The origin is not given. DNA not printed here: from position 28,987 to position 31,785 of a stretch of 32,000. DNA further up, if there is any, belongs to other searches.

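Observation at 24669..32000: Non-canonical element layout: tnsD sits at the end, ahead of tnsA, with the defence-like operon between them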

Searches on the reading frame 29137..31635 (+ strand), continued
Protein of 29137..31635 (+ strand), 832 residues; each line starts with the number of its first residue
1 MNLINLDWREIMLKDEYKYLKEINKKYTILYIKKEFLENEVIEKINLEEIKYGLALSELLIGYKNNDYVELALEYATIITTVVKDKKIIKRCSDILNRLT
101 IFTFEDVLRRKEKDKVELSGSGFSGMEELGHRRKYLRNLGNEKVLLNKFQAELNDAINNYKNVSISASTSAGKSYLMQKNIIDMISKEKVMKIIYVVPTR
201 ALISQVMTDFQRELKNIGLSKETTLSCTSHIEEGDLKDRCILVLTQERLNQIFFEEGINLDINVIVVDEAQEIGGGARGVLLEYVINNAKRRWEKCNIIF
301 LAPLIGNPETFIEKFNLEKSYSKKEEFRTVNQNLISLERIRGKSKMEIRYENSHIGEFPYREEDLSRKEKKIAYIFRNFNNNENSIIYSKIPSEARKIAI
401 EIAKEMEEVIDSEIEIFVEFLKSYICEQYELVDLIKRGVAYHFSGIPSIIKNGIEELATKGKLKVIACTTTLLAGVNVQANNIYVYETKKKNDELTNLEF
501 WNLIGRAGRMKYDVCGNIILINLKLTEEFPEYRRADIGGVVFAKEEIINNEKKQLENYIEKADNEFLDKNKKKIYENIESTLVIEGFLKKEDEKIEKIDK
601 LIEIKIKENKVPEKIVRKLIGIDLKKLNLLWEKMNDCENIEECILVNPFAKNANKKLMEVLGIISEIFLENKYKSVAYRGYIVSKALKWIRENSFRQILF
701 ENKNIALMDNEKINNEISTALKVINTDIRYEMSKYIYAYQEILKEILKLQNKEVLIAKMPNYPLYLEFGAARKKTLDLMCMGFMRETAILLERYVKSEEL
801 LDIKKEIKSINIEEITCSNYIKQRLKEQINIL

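Call 80: list_cluster_members(proteins=[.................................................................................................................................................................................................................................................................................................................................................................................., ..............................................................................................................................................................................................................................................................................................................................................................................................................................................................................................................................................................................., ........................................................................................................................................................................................, L001:10273-11853:+])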
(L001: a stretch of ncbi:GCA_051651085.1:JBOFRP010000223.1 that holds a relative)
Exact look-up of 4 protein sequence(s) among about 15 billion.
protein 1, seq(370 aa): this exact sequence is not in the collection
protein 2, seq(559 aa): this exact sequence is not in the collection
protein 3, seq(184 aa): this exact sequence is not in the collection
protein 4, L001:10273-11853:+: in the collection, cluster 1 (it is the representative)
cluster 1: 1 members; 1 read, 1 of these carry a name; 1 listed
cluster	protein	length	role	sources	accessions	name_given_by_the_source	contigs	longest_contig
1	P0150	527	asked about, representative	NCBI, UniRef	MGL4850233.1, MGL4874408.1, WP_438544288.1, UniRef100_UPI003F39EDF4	MAG: ATP-binding protein [Clostridium sp.] | ATP-binding protein n=1 Tax=Clostridium sp. TaxID=1506 RepID=UPI003F39EDF4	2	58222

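Call 81: search_solved_structures(query=A3, max_evalue=0.01, show_alignments=1)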
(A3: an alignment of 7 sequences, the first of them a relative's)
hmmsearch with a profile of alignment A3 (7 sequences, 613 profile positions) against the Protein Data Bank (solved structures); distinct sequences matched with E-value up to 0.01: 1.
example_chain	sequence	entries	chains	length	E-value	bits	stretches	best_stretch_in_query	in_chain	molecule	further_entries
8glu_X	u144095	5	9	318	2.2e-37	131.7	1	3-294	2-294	Transposon Tn7 transposition protein TnsD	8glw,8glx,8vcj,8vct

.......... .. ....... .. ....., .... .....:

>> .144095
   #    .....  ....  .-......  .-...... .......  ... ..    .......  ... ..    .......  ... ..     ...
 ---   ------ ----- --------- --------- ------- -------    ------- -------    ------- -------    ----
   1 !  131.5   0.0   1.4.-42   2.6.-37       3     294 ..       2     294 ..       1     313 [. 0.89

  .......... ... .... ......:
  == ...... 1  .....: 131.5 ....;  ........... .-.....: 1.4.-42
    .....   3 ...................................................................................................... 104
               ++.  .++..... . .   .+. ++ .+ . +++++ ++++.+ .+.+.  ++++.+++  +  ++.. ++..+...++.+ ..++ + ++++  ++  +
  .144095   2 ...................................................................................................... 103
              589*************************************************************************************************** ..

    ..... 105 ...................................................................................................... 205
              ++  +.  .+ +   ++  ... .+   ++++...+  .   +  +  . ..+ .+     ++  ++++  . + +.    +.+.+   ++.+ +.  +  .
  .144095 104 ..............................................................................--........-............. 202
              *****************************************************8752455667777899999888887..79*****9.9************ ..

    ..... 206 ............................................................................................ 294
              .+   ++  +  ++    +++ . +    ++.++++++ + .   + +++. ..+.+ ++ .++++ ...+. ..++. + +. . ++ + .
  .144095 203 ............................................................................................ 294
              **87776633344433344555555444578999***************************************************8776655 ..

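Call 84: search_protein_families(library=ncbifam, proteins=[L001:515-1972:+, L001:7379-8179:+, L001:8163-10280:+, L001:10273-11853:+, window:29170-31632:+], max_evalue=0.01)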
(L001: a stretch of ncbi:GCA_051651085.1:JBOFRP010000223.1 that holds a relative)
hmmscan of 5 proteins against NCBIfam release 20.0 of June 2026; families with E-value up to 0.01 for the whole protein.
L001:515-1972:+ (486 aa): 0 families

L001:7379-8179:+ (267 aa): 0 families

L001:8163-10280:+ (706 aa): 0 families

L001:10273-11853:+ (527 aa): 1 family
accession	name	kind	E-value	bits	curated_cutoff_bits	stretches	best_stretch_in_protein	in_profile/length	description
TIGR03015.1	pepcterm_ATPase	hypoth_equivalog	0.00034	20.1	324.5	1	241-381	125-264/269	XrtA/PEP-CTERM system-associated ATPase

window:29170-31632:+ (821 aa): 7 families
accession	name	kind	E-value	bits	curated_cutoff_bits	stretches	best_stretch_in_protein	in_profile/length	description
NF002251.0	PRK01172.1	equivalog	5e-31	107.7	891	1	116-506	4-370/674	ATP-dependent DNA helicase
NF002654.0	PRK02362.1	equivalog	1.2e-27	96.6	887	1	143-512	33-395/739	ATP-dependent DNA helicase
NF001308.0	PRK00254.1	equivalog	2.4e-26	92.2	1216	1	126-572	17-443/720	ATP-dependent DNA helicase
NF040935.1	helicase_Hel308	equivalog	3.4e-26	91.6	1200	1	135-510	27-399/704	ATP-dependent DNA helicase Hel308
TIGR04121.1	DEXH_lig_assoc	equivalog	2.8e-13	48.5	850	1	136-327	15-217/804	ligase-associated DNA damage response DEXH box helicase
TIGR03817.1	DECH_helic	hypoth_equivalog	0.00013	20.3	874.1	1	137-205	39-106/742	helicase/secretion neighborhood putative DEAH-box helicase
TIGR03117.2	cas_csf4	equivalog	0.0012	17.1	400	1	136-205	134-202/800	type IV CRISPR-associated DEAD/DEAH-box helicase Csf4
